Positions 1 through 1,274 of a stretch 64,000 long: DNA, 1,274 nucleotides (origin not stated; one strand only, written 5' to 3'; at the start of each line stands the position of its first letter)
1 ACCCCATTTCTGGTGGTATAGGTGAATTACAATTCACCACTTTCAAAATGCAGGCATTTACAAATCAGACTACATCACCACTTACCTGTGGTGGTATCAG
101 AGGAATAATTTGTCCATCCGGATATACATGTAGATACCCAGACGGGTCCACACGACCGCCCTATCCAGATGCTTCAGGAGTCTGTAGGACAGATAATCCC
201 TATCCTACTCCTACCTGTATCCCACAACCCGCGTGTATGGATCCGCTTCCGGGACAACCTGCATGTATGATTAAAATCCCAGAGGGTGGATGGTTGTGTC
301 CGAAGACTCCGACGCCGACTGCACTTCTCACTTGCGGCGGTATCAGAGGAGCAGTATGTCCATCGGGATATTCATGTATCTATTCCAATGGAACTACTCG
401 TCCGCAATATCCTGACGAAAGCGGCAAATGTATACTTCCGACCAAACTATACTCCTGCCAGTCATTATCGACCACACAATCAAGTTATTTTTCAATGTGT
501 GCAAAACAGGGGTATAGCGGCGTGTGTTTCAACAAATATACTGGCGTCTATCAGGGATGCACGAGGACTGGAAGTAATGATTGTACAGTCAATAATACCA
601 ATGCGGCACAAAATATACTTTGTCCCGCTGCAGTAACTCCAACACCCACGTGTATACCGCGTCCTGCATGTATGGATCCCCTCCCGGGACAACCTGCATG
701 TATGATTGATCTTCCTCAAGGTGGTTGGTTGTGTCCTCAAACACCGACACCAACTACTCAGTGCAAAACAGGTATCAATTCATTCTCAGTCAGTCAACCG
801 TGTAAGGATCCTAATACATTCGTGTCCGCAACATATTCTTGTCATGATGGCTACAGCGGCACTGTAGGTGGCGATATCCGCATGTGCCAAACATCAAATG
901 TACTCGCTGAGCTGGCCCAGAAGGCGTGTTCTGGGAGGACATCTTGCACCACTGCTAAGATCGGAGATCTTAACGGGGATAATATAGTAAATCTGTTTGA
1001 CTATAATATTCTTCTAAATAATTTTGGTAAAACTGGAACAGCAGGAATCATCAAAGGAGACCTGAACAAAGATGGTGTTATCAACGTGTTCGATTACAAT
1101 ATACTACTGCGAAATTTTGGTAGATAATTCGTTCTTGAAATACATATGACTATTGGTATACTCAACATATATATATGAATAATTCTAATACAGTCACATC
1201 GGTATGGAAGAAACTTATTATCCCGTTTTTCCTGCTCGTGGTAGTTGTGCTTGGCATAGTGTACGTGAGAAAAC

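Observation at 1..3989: Three-gene cohesin/dockerin cassette that could build a tiered surface scaffold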

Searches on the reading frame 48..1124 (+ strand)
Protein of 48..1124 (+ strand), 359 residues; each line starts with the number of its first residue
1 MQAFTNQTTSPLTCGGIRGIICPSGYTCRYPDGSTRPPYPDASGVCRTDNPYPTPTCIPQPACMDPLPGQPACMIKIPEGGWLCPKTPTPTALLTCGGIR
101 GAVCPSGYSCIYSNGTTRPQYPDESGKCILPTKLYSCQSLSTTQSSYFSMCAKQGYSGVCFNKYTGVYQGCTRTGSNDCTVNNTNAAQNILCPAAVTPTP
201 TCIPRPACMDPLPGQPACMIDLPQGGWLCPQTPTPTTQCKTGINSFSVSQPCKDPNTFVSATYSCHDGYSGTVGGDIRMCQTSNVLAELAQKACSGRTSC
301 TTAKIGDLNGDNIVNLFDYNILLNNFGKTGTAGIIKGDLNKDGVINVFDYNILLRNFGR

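Call 4: search_protein_families(library=pfam, proteins=[window:48-1124:+], max_evalue=1)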
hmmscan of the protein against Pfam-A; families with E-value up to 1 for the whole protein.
window:48-1124:+ (359 aa): 3 families
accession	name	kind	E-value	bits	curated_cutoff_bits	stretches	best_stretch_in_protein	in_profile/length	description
PF00404.24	Dockerin_1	-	9.7e-06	26.1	22.9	1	306-355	2-54/57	Dockerin type I domain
PF24646.2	DUF7640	-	0.0042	17.8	28.1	1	234-317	16-100/121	Domain of unknown function (DUF7640)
PF14625.12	Lustrin_cystein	-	0.021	15.6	27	2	3-31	8-37/46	Lustrin, cysteine-rich repeated domain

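Call 11: search_protein_families(library=ncbifam, proteins=[window:48-1124:+], max_evalue=1)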
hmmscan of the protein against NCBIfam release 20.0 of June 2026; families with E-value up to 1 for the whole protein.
window:48-1124:+ (359 aa): 1 family
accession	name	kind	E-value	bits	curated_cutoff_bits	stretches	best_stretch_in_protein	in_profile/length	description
NF041540.1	dockerin_GC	domain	0.0087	16.4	29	1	307-357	4-63/67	GC-type dockerin domain-anchored protein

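Call 74: search_solved_structures(query=window:60-953:+, max_evalue=10, show_alignments=3)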
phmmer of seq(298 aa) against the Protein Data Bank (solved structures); distinct sequences matched with E-value up to 10: 2.
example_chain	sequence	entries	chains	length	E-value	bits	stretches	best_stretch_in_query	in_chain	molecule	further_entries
9e5c_7h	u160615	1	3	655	0.15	14.5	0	60-101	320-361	Dynein intermediate chain, putative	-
2w9m_A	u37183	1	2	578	1.7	11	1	38-100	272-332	POLYMERASE X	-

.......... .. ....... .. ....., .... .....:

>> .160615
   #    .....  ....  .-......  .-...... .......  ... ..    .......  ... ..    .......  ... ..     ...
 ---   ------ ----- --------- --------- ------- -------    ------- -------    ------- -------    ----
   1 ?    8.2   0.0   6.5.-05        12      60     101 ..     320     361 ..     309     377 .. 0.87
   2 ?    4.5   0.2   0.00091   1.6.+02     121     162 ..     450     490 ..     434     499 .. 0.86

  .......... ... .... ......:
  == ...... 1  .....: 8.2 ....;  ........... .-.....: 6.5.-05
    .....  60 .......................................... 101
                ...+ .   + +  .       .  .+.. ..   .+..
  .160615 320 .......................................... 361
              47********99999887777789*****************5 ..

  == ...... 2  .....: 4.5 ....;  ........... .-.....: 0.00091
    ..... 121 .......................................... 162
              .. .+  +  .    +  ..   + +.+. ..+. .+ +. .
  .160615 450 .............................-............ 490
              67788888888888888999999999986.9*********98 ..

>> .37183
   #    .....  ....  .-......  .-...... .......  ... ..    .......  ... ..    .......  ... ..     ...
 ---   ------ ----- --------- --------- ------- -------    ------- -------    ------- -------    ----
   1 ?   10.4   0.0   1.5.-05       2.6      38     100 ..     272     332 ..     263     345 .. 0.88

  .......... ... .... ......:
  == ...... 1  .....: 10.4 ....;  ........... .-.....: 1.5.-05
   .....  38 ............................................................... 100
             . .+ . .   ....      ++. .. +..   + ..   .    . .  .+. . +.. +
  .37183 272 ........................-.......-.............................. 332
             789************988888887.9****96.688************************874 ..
